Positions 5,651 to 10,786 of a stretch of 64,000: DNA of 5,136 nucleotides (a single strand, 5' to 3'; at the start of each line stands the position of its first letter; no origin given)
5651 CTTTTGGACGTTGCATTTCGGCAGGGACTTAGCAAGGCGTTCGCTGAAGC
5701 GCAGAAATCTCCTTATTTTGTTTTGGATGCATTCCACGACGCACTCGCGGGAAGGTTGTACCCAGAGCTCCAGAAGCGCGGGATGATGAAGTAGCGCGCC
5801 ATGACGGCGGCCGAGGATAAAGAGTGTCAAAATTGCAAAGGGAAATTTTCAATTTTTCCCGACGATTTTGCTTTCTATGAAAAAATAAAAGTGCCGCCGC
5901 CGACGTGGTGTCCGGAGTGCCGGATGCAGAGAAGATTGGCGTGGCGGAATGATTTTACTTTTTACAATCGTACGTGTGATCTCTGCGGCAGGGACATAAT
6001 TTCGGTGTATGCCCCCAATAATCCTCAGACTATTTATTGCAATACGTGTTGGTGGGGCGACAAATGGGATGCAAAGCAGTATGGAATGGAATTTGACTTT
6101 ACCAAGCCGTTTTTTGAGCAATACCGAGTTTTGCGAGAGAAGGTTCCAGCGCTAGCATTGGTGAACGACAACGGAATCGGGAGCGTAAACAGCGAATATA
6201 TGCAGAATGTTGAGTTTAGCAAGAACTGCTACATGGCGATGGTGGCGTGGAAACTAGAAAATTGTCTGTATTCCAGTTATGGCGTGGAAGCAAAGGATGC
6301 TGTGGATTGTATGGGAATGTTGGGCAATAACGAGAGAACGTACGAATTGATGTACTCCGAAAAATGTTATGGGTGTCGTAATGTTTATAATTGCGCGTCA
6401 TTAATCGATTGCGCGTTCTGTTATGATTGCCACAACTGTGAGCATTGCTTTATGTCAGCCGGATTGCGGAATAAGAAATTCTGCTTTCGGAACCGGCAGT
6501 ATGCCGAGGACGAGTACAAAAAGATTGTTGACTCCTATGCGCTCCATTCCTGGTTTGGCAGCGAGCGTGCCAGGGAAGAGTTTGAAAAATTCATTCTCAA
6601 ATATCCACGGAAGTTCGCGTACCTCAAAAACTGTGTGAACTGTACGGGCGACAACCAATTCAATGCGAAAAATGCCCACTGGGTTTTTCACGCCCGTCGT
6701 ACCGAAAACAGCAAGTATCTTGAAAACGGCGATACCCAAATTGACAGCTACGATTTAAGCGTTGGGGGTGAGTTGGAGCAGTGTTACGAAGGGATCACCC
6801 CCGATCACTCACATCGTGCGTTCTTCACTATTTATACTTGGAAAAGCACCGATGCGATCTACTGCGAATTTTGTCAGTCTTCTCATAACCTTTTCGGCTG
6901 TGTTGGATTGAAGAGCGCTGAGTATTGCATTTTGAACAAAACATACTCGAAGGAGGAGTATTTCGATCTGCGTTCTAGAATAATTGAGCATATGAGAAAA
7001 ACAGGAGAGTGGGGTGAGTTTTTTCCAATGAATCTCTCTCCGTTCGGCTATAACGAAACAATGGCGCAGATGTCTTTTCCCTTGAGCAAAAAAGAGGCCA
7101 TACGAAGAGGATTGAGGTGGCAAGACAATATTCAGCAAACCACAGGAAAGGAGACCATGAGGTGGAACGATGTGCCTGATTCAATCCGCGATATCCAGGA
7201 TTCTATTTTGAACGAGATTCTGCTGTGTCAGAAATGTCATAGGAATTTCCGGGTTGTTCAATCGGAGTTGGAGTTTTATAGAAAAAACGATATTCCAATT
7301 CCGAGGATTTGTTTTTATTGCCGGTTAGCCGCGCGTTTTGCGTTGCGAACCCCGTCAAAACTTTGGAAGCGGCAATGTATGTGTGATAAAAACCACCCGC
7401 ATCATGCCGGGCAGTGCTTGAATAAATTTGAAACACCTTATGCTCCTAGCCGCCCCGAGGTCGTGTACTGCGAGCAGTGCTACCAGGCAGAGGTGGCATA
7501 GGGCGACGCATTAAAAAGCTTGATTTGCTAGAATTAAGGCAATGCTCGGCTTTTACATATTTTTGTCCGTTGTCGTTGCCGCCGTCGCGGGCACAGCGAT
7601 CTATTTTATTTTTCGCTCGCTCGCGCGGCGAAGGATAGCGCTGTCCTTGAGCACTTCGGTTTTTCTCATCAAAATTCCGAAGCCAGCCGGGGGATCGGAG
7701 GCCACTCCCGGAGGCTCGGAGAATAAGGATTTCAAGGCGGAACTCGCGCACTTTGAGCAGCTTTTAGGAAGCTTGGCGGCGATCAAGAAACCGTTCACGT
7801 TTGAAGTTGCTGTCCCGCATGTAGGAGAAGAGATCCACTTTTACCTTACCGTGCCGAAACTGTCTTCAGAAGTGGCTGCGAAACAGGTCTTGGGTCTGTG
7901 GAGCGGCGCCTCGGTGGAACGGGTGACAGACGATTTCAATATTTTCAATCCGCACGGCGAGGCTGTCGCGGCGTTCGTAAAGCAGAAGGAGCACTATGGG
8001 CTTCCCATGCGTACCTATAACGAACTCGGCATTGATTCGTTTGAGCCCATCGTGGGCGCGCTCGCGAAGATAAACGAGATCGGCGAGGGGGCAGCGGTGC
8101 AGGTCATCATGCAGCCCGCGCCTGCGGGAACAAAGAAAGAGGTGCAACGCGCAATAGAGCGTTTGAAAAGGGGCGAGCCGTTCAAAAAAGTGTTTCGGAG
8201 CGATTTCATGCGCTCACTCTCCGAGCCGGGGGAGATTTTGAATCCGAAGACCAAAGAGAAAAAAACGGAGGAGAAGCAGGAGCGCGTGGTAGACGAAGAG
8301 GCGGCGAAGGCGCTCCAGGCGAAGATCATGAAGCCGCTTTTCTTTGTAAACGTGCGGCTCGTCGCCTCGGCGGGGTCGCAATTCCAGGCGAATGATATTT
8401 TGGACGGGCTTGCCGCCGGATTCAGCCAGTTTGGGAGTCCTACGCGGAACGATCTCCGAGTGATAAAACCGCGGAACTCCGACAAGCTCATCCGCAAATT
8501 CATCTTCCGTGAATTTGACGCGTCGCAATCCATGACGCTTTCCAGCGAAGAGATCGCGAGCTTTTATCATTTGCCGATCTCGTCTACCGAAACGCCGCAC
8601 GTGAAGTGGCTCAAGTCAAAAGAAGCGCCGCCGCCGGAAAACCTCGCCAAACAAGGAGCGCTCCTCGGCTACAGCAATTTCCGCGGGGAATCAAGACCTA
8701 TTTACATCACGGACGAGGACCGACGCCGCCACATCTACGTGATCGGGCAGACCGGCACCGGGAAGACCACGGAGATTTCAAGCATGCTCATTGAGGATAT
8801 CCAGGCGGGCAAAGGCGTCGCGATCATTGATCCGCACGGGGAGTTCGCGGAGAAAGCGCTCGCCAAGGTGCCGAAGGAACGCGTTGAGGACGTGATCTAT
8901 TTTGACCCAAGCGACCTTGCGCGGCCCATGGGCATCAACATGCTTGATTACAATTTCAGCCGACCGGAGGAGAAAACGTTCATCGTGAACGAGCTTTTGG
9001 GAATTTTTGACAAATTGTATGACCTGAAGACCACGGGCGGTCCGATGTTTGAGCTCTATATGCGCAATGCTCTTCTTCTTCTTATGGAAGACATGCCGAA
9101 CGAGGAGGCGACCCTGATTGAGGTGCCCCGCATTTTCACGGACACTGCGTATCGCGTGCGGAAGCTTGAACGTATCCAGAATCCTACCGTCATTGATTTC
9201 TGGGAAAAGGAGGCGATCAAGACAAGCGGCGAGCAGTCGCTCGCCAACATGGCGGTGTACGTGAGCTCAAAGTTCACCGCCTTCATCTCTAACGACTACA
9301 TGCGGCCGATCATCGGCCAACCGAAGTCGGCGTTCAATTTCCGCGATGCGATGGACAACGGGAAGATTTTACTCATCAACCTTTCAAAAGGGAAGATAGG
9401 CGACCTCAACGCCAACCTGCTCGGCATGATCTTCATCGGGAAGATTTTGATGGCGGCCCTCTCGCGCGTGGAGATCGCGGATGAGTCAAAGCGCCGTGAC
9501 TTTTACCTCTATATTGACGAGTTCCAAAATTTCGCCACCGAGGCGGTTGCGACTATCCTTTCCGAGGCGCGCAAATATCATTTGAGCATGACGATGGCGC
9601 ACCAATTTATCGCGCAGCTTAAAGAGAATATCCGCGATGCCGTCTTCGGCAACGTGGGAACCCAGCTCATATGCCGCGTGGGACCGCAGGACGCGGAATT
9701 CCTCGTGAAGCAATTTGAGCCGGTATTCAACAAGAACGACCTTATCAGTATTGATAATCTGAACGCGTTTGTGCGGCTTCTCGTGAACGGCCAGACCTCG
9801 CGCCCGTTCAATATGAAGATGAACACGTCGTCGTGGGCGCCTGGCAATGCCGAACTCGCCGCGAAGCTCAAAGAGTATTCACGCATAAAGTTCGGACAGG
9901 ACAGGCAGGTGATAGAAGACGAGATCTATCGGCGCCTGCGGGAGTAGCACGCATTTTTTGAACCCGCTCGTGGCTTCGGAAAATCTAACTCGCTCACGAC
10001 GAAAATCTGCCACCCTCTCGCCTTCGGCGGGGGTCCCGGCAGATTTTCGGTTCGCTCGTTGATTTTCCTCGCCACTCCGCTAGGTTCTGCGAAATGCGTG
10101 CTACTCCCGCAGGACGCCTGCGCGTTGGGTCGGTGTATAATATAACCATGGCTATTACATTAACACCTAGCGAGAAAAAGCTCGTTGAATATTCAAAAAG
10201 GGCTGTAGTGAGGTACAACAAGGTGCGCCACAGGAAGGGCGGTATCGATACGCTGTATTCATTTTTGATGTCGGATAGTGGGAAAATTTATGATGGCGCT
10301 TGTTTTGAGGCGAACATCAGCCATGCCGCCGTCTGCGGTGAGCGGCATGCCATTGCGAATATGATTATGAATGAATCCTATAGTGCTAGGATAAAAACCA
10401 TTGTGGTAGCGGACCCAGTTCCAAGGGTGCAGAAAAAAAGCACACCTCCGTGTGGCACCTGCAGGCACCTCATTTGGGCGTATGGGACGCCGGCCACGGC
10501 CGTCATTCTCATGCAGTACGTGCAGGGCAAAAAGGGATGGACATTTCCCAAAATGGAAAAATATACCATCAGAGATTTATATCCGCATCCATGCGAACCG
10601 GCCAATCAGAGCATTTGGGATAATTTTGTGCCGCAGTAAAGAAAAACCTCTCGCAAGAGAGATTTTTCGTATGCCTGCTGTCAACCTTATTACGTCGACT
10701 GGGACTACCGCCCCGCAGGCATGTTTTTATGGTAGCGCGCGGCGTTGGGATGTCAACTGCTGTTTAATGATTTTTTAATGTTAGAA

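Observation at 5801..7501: Undescribed family of large, extremely Cys-rich proteins with duplicated zinc-ribbon plus FY modules (three paralogs in this window)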

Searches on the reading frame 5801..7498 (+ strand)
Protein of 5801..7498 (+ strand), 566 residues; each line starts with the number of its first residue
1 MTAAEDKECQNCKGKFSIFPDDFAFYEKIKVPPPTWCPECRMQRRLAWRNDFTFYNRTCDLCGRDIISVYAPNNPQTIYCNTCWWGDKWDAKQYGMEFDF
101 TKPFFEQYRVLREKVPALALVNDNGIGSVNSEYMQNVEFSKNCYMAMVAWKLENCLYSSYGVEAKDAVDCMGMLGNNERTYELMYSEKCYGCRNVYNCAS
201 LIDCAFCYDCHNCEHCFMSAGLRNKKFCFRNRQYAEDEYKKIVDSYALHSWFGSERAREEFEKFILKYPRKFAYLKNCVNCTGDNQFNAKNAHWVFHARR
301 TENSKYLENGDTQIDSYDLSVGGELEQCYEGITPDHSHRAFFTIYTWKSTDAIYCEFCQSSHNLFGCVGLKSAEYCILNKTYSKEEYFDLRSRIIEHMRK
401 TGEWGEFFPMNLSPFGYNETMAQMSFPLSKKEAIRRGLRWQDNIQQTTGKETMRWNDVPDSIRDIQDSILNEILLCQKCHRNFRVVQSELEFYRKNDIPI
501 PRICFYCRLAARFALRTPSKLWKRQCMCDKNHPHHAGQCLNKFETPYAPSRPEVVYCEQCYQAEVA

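Call 3: search_protein_families(library=pfam, proteins=[window:5801-7498:+], max_evalue=1)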
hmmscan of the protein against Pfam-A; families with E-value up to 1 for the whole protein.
window:5801-7498:+ (566 aa): 3 families
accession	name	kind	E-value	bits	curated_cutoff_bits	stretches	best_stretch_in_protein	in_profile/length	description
PF23477.1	zf_Tbcl_2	-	0.0053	16.9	27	2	538-563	10-35/37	Probable treble clef zinc finger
PF09606.15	Med15_N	-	0.11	12.6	24.1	1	374-401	37-64/72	ARC105/Med15 mediator subunit N-terminal KIX domain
PF01844.29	HNH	-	0.16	12.6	21.4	1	464-482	25-43/47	HNH endonuclease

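Call 4: search_protein_families(library=ncbifam, proteins=[window:5801-7498:+], max_evalue=1)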
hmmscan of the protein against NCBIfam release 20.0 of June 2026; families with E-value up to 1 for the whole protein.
window:5801-7498:+ (566 aa): 1 family
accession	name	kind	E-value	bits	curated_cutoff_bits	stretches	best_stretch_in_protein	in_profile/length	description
TIGR04272.1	cxxc_cxxc_Mbark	domain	0.032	14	36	2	538-563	10-35/37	CxxC-x17-CxxC domain-containing protein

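Call 6: search_solved_structures(query=A1, max_evalue=10, show_alignments=2)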
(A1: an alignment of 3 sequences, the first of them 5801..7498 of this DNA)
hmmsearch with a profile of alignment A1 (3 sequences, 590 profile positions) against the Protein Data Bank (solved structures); distinct sequences matched with E-value up to 10: 0.

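Call 19: find_encoding_contigs(protein=window:5801-7498:+, flank=8000, max_places=4)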
Protein window:5801-7498:+ (566 aa): no gene with exactly this product is on record in the collection.

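Call 60: find_homologous_proteins(query=window:5801-7498:+)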
Query window:5801-7498:+ (566 aa): 7601 proteins with E <= 0.001 among 8000 candidates; the best 120 are listed.
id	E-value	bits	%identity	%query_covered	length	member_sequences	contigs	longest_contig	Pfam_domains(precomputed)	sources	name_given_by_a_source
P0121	0.0e+0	1275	100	93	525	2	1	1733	-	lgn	-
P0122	0.0e+0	1106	78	99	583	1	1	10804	-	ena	-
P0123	9.8e-268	908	66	99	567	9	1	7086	-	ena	-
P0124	2.7e-261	887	64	99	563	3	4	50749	-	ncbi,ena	-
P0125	5.5e-261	886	66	98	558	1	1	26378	-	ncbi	-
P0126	1.1e-257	875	63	99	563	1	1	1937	-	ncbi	-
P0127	7.9e-255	865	63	99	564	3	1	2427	-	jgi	-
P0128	1.4e-253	861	62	99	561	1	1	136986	-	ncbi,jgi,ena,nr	ncbi:MAG TPA: hypothetical protein VMR49_02060 [Candidatus Paceibacterota bacterium]|jgi:hypothetica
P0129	1.1e-250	852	61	99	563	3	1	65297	-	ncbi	-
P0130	3.3e-250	850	61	99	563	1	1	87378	-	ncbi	-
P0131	5.6e-250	849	61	100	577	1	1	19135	-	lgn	-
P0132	5.7e-250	849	61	99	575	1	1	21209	-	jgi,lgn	jgi:hypothetical protein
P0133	6.0e-250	849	62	99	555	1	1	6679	-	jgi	-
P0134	1.0e-247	842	62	100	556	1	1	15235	-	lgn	-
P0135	1.2e-247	842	62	99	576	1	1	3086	-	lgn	-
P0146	5.7e-245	833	61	99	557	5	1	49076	-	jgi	jgi:hypothetical protein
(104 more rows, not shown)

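Call 61: find_encoding_contigs(protein=P0122, flank=5000, max_places=1)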
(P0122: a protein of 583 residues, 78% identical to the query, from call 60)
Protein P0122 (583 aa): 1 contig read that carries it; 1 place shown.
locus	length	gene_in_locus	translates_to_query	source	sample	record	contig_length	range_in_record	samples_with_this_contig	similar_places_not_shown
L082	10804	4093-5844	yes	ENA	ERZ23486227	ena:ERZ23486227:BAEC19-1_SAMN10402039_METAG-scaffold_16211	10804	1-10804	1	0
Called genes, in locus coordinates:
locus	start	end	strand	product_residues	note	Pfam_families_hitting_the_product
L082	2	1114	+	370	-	?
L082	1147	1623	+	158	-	PF01161:PBP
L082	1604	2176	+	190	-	PF01928:CYTH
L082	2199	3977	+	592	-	-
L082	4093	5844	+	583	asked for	-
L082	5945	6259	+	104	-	-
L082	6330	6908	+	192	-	PF02245:Pur_DNA_glyco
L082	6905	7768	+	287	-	PF01926:MMR_HSR1, PF02421:FeoB_N, PF06071:YchF-GTPase_C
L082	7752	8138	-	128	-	PF07681:DoxX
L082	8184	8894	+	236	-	PF02616:SMC_ScpA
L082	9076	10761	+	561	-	-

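Call 62: find_encoding_contigs(protein=P0124, flank=5000, max_places=1)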
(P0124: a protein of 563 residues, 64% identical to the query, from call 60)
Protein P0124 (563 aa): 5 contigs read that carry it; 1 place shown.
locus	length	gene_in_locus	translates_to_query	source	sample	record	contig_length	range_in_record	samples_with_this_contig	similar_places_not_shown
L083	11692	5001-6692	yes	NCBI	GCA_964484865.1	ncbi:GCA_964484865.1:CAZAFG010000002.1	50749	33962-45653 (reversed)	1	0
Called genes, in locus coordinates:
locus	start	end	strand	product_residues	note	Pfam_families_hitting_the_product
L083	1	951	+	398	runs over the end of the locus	-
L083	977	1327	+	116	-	PF01050:MannoseP_isomer, PF07883:Cupin_2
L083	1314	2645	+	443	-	PF04041:Glyco_hydro_130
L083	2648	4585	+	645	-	PF04041:Glyco_hydro_130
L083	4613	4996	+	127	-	PF02482:Ribosomal_S30AE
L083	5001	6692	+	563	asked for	-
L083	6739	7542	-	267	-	PF00551:Formyl_trans_N, PF02911:Formyl_trans_C (weak)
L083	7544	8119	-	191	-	PF01327:Pep_deformylase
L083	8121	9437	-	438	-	PF13393:tRNA-synt_His, PF00587:tRNA-synt_2b, PF13393:tRNA-synt_His, PF03129:HGTP_anticodon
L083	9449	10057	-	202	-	PF10502:Peptidase_S26, PF00717:Peptidase_S24 (weak)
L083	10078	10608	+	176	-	PF01195:Pept_tRNA_hydro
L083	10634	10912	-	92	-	-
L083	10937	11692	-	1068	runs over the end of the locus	PF02811:PHP, PF07733:DNA_pol3_alpha, PF17657:DNA_pol3_finger, PF14579:HHH_6, PF01336:tRNA_anti-codon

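Call 63: find_encoding_contigs(protein=P0128, flank=5000, max_places=1)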
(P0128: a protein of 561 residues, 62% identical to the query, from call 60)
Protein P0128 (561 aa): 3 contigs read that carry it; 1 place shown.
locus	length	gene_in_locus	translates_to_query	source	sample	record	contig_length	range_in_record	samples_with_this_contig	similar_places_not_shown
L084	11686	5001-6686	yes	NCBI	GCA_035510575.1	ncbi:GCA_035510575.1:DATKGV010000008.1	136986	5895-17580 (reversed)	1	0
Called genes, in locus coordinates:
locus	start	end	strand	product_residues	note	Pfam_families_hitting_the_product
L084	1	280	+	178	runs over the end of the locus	PF00347:Ribosomal_L6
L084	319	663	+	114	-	PF00861:Ribosomal_L18p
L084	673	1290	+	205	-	PF00333:Ribosomal_S5, PF03719:Ribosomal_S5_C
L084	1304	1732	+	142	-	PF00828:Ribosomal_L27A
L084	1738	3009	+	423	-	PF00344:SecY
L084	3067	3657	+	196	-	PF00406:ADK, PF13207:AAA_17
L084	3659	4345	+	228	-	PF00696:AA_kinase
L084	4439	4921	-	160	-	PF20803:PaaX_M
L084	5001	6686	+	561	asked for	-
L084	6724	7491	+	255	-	PF00557:Peptidase_M24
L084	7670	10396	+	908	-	PF01935:DUF87 (faint), PF13401:AAA_22 (faint), PF26449:DUF8128, PF02534:T4SS-DNA_transf (weak), PF10412:TrwB_AAD_bind (faint), PF12696:TraG-D_C (weak)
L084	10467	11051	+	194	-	PF00334:NDK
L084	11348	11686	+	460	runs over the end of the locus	PF00753:Lactamase_B, PF16661:Lactamase_B_6, PF23023:Anti-Pycsar_Apyc1, PF12706:Lactamase_B_2 (weak), PF10996:Beta-Casp, PF07521:RMMBL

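Call 64: find_encoding_contigs(protein=P0146, flank=5000, max_places=1)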
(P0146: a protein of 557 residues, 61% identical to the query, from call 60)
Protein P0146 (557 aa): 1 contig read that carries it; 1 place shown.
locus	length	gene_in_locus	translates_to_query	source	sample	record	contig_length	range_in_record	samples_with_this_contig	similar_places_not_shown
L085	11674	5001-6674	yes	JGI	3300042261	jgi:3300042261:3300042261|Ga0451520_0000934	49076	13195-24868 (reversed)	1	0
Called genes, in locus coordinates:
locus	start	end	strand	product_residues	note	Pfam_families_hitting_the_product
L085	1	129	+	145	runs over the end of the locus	PF00293:NUDIX, PF14815:NUDIX_4 (weak)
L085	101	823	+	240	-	PF01712:dNK, PF02223:Thymidylate_kin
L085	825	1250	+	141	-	PF00692:dUTPase, PF22769:DCD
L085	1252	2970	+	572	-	PF03485:Arg_tRNA_synt_N, PF00750:tRNA-synt_1d, PF05746:DALR_1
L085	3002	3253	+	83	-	-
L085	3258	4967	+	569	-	-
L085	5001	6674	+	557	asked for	-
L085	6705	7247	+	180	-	-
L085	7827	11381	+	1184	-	PF00133:tRNA-synt_1, PF09334:tRNA-synt_1g (weak), PF00300:His_Phos_1, PF00133:tRNA-synt_1, PF09334:tRNA-synt_1g (weak), PF08264:Anticodon_1, PF19302:DUF5915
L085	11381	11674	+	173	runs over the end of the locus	PF00293:NUDIX (weak)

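Call 69: search_protein_families(library=padloc, proteins=[window:5801-7498:+], max_evalue=0.01)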
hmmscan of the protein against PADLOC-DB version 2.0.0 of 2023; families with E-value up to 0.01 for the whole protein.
window:5801-7498:+ (566 aa): 0 families

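Call 70: search_protein_families(library=phrogs, proteins=[window:5801-7498:+], max_evalue=0.01)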
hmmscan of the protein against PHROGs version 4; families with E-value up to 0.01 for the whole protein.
window:5801-7498:+ (566 aa): 1 family
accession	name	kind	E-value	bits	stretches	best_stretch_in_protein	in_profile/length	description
phrog_15341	-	unknown function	0.0069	16.8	1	142-228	53-139/276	-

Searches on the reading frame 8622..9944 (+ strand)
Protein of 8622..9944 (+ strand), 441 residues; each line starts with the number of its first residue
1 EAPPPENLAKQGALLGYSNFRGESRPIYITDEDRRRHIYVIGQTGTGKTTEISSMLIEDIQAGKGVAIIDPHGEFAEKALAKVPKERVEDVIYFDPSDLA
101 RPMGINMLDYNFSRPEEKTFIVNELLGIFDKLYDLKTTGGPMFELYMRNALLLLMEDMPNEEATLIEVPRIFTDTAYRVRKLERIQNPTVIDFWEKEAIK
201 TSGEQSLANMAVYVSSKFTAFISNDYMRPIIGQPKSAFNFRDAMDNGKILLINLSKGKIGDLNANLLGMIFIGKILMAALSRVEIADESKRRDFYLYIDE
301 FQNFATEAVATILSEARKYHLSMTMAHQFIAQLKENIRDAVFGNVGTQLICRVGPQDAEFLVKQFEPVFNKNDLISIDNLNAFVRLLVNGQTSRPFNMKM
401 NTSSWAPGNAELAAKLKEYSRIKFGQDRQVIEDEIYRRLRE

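Call 94: find_related_loci(query=A4, collection=metagenome_contigs, flank=6000)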
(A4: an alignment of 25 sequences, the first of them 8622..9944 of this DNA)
Query A4 (441 aa) in metagenome_contigs; peptide patterns used: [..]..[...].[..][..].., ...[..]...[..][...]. (x = any residue, [..] = any of these).
600 stretches matched a pattern (row limit reached: there are more); 591 encode a relative of the query (tblastn E <= 1e-3); the best 80 are kept; 80 distinct loci.
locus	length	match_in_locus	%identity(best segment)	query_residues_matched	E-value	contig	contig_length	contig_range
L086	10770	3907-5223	74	1-440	0e+0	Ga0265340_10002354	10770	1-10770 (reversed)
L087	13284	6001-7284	68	1-427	0e+0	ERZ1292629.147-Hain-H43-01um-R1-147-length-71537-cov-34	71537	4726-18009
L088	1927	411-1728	73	1-440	0e+0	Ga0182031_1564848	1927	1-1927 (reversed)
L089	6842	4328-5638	65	1-440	0e+0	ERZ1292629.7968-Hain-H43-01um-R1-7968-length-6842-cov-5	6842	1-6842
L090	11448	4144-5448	64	1-440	0e+0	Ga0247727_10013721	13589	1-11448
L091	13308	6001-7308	64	1-440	0e+0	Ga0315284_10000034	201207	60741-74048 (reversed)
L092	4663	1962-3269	63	1-440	0e+0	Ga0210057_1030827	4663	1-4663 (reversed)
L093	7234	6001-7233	66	1-412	0e+0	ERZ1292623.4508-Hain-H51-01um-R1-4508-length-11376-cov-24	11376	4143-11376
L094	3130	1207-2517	62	1-441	0e+0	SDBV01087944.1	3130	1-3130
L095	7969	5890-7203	61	1-440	0e+0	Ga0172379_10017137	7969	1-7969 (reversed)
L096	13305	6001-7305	61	1-440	0e+0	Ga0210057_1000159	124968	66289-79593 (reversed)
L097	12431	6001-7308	61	1-440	0e+0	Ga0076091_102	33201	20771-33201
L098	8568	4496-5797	61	2-435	0e+0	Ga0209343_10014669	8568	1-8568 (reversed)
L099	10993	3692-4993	61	2-435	0e+0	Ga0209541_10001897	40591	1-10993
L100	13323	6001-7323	59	2-441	0e+0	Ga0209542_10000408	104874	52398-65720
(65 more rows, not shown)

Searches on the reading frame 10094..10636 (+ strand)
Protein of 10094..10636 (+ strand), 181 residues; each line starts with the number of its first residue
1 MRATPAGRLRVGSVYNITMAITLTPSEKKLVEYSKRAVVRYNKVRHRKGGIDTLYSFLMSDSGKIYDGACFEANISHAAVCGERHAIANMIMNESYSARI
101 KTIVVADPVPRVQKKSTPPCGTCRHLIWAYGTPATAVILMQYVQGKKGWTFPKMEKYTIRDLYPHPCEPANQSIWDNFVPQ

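Call 13: search_protein_families(library=pfam, proteins=[window:10094-10636:+], max_evalue=0.01)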
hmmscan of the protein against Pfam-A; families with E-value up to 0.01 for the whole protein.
window:10094-10636:+ (181 aa): 1 family
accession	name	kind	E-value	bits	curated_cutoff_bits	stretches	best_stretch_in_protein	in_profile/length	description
PF00383.29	dCMP_cyt_deam_1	-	4.8e-05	23.6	25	1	61-134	34-97/102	Cytidine and deoxycytidylate deaminase zinc-binding region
